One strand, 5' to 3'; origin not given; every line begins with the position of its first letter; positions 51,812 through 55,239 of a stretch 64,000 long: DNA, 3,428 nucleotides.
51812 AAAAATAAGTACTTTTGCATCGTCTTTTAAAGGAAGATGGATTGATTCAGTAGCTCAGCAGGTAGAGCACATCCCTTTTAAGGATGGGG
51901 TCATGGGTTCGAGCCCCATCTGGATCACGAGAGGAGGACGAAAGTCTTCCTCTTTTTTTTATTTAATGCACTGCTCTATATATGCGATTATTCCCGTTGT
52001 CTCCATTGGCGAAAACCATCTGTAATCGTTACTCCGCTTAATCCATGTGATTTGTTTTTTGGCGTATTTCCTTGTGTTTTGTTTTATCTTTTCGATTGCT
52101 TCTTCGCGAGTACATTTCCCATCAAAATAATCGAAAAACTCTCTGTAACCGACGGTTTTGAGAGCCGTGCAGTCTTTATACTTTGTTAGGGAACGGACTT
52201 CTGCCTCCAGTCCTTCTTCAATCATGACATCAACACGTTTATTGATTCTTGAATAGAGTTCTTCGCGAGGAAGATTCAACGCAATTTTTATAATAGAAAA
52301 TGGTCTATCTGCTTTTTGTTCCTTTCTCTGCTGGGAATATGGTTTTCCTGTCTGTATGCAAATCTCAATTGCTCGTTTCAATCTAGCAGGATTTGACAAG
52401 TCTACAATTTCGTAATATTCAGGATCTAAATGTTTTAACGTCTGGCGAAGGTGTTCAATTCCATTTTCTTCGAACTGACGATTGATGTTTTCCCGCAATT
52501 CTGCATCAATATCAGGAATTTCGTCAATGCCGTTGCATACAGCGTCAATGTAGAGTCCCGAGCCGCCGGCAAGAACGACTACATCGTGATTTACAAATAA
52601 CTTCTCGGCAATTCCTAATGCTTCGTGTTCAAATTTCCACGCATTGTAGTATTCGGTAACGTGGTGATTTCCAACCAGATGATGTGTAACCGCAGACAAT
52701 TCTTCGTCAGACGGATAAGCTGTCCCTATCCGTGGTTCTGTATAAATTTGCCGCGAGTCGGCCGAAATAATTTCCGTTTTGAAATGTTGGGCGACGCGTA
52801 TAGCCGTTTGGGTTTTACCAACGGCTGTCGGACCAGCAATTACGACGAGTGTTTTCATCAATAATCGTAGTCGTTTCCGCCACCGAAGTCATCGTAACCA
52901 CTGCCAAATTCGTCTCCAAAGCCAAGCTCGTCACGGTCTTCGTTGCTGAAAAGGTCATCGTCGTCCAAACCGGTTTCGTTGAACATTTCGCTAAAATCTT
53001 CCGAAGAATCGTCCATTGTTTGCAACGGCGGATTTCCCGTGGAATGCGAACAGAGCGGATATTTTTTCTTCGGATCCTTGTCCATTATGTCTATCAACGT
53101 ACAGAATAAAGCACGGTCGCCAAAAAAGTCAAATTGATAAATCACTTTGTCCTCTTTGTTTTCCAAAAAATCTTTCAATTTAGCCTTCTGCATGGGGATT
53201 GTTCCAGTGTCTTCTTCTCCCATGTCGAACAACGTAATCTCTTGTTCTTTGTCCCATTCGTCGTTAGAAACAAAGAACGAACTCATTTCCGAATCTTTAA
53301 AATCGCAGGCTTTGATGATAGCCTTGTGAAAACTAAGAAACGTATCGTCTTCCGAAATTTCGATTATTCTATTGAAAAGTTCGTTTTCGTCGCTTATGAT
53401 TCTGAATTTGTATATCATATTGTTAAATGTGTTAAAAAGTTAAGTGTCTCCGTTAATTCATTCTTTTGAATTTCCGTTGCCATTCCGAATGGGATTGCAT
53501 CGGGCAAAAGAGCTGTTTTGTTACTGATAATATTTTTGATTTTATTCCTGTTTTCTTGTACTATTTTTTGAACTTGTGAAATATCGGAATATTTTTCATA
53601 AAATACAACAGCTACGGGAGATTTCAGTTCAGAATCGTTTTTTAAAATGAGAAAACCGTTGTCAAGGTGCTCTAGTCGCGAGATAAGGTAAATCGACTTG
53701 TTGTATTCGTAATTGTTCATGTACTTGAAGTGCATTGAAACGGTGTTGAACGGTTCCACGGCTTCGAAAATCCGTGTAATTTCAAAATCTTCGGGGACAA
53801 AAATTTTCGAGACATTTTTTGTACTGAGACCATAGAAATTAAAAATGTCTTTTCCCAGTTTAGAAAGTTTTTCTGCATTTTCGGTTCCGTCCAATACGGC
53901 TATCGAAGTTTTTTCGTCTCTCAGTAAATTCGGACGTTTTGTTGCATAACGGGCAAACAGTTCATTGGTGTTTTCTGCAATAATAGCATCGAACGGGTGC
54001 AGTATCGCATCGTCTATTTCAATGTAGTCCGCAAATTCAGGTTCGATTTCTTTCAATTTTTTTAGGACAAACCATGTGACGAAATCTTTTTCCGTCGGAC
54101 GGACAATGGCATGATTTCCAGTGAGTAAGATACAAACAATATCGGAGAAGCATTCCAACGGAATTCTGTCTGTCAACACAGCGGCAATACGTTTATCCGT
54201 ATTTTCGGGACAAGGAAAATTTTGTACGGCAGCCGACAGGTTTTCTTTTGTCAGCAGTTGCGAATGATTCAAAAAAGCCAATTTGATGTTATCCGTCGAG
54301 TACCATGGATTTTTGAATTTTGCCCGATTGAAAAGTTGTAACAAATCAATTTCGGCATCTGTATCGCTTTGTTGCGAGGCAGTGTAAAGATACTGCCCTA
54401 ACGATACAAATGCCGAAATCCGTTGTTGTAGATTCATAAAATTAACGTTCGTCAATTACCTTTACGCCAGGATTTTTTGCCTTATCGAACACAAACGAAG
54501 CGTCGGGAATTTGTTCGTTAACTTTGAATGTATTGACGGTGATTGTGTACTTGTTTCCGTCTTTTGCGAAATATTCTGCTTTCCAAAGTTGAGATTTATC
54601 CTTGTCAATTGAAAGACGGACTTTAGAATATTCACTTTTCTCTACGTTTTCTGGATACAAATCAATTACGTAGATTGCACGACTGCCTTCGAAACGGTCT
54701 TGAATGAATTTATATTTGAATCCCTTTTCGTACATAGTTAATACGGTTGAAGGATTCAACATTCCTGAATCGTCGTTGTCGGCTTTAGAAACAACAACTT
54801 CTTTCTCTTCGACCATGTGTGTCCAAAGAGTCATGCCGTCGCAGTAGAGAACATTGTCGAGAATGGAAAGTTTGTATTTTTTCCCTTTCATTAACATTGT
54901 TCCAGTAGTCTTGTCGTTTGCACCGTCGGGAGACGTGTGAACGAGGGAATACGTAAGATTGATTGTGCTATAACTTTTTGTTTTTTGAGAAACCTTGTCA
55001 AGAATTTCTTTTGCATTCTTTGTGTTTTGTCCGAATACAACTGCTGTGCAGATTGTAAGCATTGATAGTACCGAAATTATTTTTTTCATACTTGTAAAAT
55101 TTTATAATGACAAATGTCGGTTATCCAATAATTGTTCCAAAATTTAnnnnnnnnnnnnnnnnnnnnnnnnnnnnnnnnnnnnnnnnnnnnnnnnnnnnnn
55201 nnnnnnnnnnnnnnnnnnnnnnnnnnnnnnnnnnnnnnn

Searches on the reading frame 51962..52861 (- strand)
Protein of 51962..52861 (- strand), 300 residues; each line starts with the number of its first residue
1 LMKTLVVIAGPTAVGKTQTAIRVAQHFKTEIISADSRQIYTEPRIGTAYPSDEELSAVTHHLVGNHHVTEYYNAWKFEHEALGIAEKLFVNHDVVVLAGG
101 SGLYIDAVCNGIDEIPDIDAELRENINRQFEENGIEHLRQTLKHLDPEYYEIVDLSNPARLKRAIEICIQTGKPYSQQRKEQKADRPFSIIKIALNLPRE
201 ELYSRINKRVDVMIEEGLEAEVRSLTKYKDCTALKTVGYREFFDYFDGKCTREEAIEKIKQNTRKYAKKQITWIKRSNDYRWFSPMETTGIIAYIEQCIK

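Call 13: search_protein_families(library=pfam, proteins=[window:51962-52861:-], max_evalue=0.001)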
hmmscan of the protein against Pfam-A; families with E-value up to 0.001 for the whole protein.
window:51962-52861:- (300 aa): 3 families
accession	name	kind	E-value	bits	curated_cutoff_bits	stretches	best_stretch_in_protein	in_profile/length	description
PF01715.23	IPPT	-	2.8e-77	260.1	23.6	1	38-276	1-242/243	IPP transferase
PF01745.22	IPT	-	2.2e-09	37.5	20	1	5-101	3-99/233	Isopentenyl transferase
PF13238.12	AAA_18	-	0.0004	21.3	29.4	0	151-222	49-126/128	AAA domain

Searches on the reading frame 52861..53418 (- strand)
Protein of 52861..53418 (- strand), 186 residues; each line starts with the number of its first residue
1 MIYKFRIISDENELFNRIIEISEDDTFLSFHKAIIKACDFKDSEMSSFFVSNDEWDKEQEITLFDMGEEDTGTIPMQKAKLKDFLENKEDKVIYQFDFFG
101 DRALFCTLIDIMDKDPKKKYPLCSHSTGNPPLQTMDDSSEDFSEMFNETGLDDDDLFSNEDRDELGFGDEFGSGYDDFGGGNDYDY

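Call 13: search_protein_families(library=pfam, proteins=[window:52861-53418:-], max_evalue=0.001)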
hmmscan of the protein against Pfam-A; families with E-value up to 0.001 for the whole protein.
window:52861-53418:- (186 aa): 1 family
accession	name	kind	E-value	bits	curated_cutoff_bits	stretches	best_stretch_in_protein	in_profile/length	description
PF07929.16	PRiA4_ORF3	-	6.1e-15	55.8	26.6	1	8-137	9-134/173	Plasmid pRiA4b ORF-3-like protein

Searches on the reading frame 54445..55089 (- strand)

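Call 13: search_protein_families(library=pfam, proteins=[window:54445-55089:-], max_evalue=0.001)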
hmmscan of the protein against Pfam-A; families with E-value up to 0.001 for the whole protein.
window:54445-55089:- (215 aa): 3 families
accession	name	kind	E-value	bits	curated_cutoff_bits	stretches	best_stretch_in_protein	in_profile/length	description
PF16584.11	LolA_2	-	1.4e-11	45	26.8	1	18-163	3-138/152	Outer membrane lipoprotein carrier protein LolA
PF17131.11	LolA_like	-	2.3e-08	34.3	30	1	122-181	69-128/184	Outer membrane lipoprotein-sorting protein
PF03548.22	LolA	-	1.1e-06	28.9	23.6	1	68-202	33-165/165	Outer membrane lipoprotein carrier protein LolA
